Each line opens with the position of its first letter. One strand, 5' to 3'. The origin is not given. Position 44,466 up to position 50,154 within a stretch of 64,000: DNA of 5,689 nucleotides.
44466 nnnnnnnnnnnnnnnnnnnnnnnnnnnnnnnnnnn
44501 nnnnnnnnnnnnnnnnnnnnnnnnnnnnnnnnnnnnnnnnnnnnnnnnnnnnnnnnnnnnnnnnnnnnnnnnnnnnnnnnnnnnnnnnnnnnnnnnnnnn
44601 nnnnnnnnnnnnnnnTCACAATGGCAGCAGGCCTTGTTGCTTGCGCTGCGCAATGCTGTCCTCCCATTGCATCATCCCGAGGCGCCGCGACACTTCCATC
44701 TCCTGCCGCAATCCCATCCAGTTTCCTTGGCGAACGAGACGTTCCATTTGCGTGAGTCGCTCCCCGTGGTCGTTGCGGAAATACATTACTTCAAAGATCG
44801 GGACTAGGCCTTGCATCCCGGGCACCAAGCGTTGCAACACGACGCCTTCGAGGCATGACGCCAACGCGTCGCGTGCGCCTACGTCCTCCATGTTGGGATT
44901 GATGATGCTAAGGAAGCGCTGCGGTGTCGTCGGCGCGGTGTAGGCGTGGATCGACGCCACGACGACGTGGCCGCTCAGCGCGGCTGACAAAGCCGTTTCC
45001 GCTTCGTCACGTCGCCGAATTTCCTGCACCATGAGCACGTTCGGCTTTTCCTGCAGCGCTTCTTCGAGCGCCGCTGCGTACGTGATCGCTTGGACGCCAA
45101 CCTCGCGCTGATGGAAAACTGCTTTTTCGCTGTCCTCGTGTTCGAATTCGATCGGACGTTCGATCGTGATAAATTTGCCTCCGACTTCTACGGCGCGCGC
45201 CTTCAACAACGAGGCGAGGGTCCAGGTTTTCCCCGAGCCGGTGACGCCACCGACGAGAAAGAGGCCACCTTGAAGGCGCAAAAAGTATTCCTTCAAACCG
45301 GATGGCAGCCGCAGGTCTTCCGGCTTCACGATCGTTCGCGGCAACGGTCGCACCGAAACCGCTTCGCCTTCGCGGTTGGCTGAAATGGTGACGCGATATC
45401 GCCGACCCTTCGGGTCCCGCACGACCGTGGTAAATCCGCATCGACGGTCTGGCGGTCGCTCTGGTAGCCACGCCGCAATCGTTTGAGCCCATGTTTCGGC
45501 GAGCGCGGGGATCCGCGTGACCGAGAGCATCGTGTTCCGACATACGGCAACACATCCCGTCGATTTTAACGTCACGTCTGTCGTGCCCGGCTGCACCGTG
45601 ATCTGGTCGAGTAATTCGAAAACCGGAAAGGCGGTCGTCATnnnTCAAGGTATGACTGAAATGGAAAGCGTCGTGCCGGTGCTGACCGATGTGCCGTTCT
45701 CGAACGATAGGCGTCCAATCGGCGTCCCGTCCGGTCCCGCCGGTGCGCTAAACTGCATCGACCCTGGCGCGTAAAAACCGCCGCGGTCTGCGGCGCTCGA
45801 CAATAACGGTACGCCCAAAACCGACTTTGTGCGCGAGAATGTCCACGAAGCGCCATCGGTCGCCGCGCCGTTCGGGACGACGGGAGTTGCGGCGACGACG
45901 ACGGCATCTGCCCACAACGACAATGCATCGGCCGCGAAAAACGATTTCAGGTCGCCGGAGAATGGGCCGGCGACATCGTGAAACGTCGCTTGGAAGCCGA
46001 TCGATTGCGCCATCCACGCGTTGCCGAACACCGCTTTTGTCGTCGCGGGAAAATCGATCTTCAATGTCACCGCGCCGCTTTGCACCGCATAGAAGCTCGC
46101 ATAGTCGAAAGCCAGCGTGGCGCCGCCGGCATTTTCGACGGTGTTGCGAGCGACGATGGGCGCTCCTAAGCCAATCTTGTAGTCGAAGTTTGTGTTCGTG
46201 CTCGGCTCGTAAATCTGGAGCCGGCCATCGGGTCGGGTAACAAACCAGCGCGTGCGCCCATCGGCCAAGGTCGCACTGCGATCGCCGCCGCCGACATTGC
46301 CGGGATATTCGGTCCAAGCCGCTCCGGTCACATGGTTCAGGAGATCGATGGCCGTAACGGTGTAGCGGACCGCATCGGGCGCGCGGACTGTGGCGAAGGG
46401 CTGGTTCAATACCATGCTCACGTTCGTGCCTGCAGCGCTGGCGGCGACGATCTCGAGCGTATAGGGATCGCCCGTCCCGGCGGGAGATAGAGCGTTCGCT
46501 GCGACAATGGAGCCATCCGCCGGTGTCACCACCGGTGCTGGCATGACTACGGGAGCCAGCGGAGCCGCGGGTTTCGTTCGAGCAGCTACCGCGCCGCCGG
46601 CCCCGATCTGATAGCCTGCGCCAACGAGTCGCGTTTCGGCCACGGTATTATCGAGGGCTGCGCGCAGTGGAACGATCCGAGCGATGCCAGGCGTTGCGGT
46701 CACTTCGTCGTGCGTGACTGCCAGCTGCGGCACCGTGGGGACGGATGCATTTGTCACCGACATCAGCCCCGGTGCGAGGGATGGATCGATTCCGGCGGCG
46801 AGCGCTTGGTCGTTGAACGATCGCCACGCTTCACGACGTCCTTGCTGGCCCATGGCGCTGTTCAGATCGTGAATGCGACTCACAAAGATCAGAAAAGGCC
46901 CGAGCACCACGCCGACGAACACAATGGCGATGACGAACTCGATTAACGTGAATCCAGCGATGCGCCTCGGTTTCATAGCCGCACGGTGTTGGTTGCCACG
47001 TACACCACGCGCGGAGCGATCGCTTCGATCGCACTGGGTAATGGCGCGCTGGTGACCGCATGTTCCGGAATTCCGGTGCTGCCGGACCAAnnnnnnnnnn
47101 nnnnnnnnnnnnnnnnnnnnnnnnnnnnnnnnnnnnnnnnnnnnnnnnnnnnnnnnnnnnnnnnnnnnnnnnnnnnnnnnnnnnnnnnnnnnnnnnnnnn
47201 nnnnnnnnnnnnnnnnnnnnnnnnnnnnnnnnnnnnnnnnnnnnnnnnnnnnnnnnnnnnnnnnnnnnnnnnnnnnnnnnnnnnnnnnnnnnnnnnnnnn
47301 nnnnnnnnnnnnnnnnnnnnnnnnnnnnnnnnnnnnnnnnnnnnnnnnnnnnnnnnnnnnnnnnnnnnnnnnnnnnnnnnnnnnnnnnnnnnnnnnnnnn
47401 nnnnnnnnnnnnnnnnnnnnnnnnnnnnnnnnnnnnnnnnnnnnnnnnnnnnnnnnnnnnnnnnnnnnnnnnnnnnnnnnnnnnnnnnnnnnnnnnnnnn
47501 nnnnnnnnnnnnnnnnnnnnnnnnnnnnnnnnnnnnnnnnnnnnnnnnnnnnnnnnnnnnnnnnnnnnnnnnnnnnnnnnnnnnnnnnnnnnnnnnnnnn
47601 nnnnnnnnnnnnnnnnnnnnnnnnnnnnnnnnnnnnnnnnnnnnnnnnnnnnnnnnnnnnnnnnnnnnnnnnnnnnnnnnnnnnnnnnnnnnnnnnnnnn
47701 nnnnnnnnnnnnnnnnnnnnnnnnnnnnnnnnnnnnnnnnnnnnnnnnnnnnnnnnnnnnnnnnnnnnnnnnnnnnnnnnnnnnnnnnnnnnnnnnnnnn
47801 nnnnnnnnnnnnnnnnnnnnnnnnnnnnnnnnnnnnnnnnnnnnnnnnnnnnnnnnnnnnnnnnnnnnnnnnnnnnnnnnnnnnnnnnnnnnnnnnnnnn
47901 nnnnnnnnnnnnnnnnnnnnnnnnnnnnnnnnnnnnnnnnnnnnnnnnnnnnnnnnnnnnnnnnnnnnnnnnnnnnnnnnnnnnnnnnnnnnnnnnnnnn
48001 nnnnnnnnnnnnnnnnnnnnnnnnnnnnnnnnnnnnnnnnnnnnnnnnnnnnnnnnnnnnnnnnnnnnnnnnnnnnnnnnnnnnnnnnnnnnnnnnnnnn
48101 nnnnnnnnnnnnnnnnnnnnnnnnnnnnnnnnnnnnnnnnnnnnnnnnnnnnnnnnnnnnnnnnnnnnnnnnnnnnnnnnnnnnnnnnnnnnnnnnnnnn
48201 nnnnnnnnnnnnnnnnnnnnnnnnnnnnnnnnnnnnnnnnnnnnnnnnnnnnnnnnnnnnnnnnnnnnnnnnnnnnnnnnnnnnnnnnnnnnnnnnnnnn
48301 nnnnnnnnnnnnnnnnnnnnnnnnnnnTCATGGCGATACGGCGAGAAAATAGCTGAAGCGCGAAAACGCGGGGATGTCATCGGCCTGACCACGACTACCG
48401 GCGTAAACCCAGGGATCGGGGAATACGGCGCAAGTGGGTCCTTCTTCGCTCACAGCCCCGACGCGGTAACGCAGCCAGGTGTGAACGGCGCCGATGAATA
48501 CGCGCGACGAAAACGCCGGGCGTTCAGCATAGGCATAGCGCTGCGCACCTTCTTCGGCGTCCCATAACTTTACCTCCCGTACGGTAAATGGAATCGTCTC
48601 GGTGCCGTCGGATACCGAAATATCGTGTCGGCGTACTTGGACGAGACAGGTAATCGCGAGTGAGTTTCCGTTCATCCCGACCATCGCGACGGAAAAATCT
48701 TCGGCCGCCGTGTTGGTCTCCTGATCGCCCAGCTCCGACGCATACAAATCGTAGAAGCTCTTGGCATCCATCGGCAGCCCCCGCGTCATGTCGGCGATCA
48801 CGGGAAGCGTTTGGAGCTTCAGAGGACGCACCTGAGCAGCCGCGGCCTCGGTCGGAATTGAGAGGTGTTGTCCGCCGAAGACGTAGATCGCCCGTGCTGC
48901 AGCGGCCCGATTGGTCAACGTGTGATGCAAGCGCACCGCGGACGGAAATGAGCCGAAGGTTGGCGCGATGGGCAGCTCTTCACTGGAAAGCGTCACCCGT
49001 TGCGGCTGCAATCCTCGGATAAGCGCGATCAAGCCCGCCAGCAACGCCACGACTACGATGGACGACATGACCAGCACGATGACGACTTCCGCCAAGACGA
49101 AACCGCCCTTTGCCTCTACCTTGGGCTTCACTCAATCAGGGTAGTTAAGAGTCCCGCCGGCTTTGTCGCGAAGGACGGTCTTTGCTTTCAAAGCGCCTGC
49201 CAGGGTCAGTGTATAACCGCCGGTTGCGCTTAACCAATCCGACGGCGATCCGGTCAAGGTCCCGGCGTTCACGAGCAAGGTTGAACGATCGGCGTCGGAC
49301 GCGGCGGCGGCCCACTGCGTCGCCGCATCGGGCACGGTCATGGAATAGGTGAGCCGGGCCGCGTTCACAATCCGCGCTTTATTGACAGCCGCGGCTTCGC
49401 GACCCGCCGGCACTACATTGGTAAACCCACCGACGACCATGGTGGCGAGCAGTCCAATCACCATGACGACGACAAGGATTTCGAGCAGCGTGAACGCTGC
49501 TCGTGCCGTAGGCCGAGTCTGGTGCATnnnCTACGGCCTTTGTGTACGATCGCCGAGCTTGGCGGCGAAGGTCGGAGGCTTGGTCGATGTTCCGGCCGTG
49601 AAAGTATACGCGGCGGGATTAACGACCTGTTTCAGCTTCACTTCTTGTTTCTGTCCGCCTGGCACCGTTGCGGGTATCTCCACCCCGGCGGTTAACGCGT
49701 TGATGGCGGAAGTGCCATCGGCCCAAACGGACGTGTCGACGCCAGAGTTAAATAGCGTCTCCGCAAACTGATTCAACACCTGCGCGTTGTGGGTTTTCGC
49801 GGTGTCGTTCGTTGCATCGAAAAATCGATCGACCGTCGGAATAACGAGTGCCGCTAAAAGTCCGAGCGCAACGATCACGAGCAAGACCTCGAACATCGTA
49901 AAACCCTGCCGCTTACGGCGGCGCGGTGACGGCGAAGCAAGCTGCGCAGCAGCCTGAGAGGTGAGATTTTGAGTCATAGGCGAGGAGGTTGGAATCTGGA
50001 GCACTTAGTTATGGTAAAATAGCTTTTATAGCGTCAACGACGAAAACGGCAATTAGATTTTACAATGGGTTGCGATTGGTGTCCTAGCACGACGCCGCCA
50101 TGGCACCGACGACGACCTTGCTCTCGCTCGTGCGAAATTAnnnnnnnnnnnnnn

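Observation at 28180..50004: Type IV filament machine hard-linked to a mini-Clp ATPase, secreted Ig protein, lipase-type toxin and immunity array: candidate new toxin-delivery system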

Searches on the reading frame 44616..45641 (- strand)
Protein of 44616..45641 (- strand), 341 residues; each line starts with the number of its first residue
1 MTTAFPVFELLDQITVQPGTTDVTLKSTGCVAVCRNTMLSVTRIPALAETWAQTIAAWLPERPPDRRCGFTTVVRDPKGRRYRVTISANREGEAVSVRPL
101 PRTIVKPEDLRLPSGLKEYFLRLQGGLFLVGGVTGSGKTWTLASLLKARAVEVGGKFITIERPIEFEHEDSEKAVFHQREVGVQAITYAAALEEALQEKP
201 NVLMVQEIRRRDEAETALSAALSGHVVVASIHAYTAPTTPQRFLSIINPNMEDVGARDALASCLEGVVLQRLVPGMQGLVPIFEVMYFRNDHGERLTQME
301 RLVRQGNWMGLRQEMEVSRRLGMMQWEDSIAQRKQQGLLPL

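Call 4: search_protein_families(library=pfam, max_evalue=0.01, proteins=[window:44616-45641:-])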
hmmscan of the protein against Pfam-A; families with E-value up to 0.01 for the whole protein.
window:44616-45641:- (341 aa): 1 family
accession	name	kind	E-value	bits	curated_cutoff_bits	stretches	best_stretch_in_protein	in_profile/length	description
PF00437.27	T2SSE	-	8.6e-27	94.2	24.9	1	120-274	137-279/370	Type II/IV secretion system protein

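Call 8: search_protein_families(library=ncbifam, max_evalue=0.01, proteins=[window:44616-45641:-])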
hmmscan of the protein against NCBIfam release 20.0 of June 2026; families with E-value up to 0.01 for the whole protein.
window:44616-45641:- (341 aa): 15 families
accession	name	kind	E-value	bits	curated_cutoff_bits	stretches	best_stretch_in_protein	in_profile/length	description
TIGR01420.1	pilT_fam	subfamily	1.1e-51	176.1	319.1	1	50-339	45-329/343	PilT/PilU family type 4a pilus ATPase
NF041000.1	ATPase_ComGA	equivalog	1.8e-28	99.3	300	1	85-274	86-266/267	competence type IV pilus ATPase ComGA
TIGR02525.1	plasmid_TraJ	equivalog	7.6e-25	87.7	368.3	1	85-299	110-325/372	plasmid transfer ATPase TraJ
TIGR02533.1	type_II_gspE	equivalog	9.4e-22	77.3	630.25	1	120-274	238-380/486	type II secretion system ATPase GspE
TIGR02524.1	dot_icm_DotB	equivalog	2.8e-20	72.9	463.3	1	80-278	84-290/358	Dot/Icm type IV secretion system ATPase DotB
NF053534.1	T4PilAsmATPsTfpB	equivalog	8.3e-20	70.7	850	1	123-273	334-472/584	type IV pilus assembly ATPase TfpB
NF007755.0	PRK10436.1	equivalog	1.5e-19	70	617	1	82-273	171-355/465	type II secretion system protein GspE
TIGR02538.1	type_IV_pilB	equivalog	2.7e-19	69.2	675.65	1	125-246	316-432/564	type IV-A pilus assembly ATPase PilB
NF058587.1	archaellum_moto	equivalog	1.2e-09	37.4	550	1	127-244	278-394/527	archaellum flagellar ATPase motor FlaI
TIGR02788.1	VirB11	equivalog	6.4e-09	35.3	249.95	1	129-252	148-271/308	P-type DNA transfer ATPase VirB11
NF010425.0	PRK13851.1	equivalog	2.2e-08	33.4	461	1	128-255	165-292/344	type IV secretion system protein VirB11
TIGR03819.1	heli_sec_ATPase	hypoth_equivalog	5.4e-08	32.4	373.15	1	89-269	136-325/340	TadA family conjugal transfer-associated ATPase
TIGR02782.1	TrbB_P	equivalog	4.9e-05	22.8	304.55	1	129-251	140-260/303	P-type conjugative transfer ATPase TrbB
NF053672.1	bindosome_BasE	exception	0.00016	20.6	1000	1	128-239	274-384/512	bindosome assembly system ATPase subunit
NF010469.0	PRK13894.1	subfamily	0.0007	19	508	1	129-252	153-273/320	conjugal transfer ATPase TrbB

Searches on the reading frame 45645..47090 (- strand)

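Call 4: search_protein_families(library=pfam, max_evalue=0.01, proteins=[window:45645-47090:-])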
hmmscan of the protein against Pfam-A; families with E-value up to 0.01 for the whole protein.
window:45645-47090:- (481 aa): 1 family
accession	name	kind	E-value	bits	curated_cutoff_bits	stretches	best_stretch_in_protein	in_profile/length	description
PF07963.17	N_methyl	-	0.0018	18.2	21.2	1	42-64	2-24/27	Prokaryotic N-terminal methylation motif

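Call 78: search_protein_families(library=pfam, max_evalue=5, proteins=[window:45645-46976:-])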
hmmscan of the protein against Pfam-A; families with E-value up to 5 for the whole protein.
window:45645-46976:- (443 aa): 1 family
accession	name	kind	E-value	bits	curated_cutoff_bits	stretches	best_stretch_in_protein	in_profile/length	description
PF07963.17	N_methyl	-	0.0017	18.3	21.2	1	4-26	2-24/27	Prokaryotic N-terminal methylation motif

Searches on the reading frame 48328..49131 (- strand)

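Call 4: search_protein_families(library=pfam, max_evalue=0.01, proteins=[window:48328-49131:-])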
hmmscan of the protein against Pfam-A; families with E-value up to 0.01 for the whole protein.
window:48328-49131:- (267 aa): 0 families

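Call 78: search_protein_families(library=pfam, max_evalue=5, proteins=[window:48328-49131:-])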
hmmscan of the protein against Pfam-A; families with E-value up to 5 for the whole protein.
window:48328-49131:- (267 aa): 1 family
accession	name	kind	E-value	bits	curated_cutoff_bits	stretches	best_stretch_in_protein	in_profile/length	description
PF05194.17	UreE_C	-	0.086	13.5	23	1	72-139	8-70/87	UreE urease accessory protein, C-terminal domain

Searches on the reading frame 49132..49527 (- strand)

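Call 4: search_protein_families(library=pfam, max_evalue=0.01, proteins=[window:49132-49527:-])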
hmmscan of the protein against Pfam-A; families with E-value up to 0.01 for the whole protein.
window:49132-49527:- (131 aa): 1 family
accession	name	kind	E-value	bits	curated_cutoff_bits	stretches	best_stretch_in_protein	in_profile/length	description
PF07963.17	N_methyl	-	0.0013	18.6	21.2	1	9-31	4-26/27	Prokaryotic N-terminal methylation motif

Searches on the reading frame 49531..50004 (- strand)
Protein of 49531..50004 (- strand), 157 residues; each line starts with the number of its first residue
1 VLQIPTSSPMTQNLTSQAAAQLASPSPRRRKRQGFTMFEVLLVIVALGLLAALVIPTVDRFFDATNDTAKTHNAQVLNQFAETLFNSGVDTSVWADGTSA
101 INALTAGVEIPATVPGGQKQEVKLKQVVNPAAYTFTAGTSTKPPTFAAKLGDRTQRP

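Call 4: search_protein_families(library=pfam, max_evalue=0.01, proteins=[window:49531-50004:-])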
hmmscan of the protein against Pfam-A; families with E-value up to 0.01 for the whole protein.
window:49531-50004:- (157 aa): 1 family
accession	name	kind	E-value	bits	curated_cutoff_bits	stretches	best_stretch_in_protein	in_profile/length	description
PF07963.17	N_methyl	-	2.2e-05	24.3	21.2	1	29-54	1-26/27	Prokaryotic N-terminal methylation motif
